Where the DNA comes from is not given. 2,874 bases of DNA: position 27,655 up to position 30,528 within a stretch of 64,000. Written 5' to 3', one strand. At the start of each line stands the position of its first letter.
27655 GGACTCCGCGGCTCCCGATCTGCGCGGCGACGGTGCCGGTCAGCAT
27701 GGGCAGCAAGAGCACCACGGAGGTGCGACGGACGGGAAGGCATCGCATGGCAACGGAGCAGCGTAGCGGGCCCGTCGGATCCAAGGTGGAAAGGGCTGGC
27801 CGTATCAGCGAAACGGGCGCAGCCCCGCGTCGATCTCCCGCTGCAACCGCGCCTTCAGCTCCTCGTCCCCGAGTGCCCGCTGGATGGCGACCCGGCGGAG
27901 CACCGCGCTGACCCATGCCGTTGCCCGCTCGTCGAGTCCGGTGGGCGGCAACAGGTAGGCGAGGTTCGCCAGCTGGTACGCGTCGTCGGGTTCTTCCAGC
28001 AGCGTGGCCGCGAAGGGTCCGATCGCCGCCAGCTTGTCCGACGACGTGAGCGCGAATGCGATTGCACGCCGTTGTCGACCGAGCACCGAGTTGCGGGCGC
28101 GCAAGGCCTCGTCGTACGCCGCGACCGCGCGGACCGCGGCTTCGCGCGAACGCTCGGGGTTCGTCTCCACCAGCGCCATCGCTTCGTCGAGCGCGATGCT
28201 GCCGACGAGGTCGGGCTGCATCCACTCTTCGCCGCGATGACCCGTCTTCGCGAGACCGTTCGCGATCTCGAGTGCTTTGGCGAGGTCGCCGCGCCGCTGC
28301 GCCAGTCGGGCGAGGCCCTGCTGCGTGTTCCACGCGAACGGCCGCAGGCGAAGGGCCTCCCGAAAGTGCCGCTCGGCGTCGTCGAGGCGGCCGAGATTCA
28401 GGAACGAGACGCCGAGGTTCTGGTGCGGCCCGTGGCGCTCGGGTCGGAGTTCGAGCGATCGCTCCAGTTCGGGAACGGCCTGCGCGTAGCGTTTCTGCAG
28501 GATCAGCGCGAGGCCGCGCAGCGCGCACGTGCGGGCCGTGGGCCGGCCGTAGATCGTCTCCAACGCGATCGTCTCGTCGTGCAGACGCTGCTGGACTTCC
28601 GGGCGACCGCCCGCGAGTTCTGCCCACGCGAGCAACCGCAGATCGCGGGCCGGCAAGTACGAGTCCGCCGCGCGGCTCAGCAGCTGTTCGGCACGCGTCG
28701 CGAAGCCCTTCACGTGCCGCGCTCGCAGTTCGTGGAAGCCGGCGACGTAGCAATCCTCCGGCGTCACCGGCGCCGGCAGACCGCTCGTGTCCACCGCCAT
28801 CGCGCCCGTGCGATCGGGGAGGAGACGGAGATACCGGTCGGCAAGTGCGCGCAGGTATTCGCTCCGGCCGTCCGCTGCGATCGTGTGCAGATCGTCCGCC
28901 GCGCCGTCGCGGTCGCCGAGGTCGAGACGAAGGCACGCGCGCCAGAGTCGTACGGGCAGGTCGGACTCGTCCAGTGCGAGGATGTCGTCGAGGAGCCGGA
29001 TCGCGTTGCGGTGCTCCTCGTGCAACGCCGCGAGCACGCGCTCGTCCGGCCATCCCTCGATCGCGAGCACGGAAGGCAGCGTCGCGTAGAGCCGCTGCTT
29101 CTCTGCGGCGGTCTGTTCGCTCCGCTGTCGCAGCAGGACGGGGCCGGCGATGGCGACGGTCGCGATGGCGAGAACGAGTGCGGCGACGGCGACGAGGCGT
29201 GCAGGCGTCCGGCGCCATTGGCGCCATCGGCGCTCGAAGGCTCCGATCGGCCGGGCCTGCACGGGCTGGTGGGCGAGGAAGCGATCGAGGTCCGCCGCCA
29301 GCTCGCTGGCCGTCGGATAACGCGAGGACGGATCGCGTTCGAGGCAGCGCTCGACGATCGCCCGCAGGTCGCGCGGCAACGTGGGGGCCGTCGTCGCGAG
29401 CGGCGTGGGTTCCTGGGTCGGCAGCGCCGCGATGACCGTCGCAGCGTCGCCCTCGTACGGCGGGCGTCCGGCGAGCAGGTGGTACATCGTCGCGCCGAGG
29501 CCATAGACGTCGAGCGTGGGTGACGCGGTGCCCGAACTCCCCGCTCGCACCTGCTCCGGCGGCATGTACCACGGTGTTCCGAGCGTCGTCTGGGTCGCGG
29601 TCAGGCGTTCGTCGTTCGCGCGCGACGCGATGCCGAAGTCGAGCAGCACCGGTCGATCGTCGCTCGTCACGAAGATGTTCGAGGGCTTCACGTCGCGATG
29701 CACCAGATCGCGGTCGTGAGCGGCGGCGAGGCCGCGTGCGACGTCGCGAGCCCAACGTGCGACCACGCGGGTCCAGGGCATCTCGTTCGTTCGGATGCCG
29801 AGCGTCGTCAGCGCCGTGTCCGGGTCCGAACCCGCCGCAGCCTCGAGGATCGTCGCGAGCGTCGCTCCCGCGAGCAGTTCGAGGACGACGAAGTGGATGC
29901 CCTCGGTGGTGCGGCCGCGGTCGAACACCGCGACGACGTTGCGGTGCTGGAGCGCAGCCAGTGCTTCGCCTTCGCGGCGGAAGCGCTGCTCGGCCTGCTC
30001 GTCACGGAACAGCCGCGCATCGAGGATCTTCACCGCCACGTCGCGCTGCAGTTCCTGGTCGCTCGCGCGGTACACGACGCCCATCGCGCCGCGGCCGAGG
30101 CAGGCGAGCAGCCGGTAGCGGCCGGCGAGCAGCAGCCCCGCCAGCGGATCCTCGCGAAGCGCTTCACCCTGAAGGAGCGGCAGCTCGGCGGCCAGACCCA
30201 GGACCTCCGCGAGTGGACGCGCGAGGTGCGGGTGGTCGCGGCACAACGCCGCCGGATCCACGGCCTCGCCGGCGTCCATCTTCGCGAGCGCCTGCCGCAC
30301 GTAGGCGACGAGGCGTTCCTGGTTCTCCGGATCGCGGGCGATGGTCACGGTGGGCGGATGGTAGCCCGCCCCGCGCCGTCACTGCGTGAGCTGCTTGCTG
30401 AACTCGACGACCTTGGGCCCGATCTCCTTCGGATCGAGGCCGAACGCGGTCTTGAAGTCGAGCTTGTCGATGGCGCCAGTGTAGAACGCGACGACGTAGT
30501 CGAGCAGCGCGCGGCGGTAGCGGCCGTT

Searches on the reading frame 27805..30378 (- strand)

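Call 60: search_protein_families(library=pfam, proteins=[window:27805-30378:-], max_evalue=0.00001)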
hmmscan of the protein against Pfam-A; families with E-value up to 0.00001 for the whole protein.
window:27805-30378:- (857 aa): 7 families
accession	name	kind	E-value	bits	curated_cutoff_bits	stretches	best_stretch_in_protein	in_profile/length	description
PF00069.31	Pkinase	-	4.2e-43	148.1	31.7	1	89-359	2-256/263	Protein kinase domain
PF07714.23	PK_Tyr_Ser-Thr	-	3e-29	102.5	23.1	1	91-362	4-256/258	Protein tyrosine and serine/threonine kinase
PF07719.23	TPR_2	-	1.1e-10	41.2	27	0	652-680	4-32/34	Tetratricopeptide repeat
PF00515.34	TPR_1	-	2.5e-10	40.2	27.8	0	653-680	5-32/34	Tetratricopeptide repeat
PF13181.12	TPR_8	-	8e-09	35.4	25.7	0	615-647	1-33/34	Tetratricopeptide repeat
PF13424.12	TPR_12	-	1.7e-08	35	30.1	1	618-679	4-75/77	Tetratricopeptide repeat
PF14559.12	TPR_19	-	4.2e-07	30.6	25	0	625-677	1-53/68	Tetratricopeptide repeat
